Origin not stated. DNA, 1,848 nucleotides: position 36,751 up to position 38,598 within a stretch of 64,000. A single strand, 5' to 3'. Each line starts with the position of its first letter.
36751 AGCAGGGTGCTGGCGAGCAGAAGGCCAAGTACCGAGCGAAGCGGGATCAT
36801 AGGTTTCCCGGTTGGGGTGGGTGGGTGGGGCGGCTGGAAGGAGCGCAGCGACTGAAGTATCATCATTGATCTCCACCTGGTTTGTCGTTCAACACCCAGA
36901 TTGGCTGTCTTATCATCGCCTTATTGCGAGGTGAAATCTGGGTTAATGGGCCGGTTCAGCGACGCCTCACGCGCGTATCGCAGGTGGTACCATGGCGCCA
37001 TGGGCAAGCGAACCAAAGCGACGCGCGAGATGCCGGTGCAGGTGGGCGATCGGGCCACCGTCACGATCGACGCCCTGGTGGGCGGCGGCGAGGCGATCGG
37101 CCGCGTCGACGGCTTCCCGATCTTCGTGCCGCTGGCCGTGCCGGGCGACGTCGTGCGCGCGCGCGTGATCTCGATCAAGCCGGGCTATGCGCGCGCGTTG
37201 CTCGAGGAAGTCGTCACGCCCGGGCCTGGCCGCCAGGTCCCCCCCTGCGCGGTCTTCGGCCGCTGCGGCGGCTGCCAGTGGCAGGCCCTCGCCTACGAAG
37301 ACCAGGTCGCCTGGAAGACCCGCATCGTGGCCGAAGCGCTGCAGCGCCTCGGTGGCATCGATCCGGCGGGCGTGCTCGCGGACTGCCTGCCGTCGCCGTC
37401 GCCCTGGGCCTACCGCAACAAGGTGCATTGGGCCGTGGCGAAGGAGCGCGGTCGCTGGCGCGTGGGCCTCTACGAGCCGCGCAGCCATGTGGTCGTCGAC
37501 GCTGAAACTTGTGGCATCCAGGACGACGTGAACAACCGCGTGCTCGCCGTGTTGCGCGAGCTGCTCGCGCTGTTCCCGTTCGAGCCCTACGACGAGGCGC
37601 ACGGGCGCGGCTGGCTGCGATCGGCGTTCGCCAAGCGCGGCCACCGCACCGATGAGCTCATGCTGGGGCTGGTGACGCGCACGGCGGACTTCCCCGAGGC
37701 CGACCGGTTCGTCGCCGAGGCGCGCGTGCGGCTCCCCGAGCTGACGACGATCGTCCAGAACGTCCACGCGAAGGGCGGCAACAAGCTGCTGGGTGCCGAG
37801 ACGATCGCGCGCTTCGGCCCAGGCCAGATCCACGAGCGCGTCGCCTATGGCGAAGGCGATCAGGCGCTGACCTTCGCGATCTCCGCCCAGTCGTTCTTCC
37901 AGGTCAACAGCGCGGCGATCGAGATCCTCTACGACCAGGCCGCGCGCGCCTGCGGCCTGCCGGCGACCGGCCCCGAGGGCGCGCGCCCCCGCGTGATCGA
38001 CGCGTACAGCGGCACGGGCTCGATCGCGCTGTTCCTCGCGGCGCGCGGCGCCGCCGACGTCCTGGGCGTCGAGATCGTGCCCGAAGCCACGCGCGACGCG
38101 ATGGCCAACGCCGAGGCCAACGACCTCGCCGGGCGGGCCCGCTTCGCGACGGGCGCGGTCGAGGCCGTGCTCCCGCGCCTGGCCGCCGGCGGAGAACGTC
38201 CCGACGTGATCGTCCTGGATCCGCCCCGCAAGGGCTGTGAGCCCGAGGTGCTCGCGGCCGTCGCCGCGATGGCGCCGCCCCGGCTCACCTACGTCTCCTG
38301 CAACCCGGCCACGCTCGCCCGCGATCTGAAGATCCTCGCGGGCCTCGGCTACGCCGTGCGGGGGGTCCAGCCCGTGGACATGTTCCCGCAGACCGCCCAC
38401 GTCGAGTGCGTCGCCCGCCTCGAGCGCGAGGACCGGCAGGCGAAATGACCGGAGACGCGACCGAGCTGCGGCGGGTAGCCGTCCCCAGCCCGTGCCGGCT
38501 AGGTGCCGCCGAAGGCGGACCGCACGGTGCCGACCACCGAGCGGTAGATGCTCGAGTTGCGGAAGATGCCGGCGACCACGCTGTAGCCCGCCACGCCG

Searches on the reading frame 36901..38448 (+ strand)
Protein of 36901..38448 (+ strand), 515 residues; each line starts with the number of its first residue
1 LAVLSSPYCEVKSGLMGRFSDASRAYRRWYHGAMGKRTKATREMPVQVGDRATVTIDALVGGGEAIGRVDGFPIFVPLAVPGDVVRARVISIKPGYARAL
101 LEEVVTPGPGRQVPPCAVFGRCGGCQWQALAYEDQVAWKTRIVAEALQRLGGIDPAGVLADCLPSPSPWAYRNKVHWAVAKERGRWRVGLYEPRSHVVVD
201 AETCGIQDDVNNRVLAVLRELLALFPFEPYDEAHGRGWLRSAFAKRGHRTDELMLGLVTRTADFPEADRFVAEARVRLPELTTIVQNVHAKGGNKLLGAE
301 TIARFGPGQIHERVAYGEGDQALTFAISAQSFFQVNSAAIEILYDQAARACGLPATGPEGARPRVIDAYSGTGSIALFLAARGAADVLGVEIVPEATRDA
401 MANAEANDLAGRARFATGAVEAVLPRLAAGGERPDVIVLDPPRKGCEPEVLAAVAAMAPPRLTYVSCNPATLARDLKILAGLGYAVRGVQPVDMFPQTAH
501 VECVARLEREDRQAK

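Call 62: search_protein_families(library=pfam, proteins=[window:36901-38448:+], max_evalue=0.0001)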
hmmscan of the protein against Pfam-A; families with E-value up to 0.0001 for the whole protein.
window:36901-38448:+ (515 aa): 5 families
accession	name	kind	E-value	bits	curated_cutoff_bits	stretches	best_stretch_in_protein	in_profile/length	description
PF05958.17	tRNA_U5-meth_tr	-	4.2e-11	42.9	23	1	436-509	286-356/357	tRNA (Uracil-5-)-methyltransferase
PF01938.26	TRAM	-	6.6e-09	35.9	21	1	45-99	1-58/61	TRAM domain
PF03602.21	Cons_hypoth95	-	5.3e-08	33.2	24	1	358-444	38-124/182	Conserved hypothetical protein 95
PF13847.12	Methyltransf_31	-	4e-06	27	27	1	364-456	6-89/145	Methyltransferase domain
PF13649.12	Methyltransf_25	-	3.3e-05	24.9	27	1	365-425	1-59/97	Methyltransferase domain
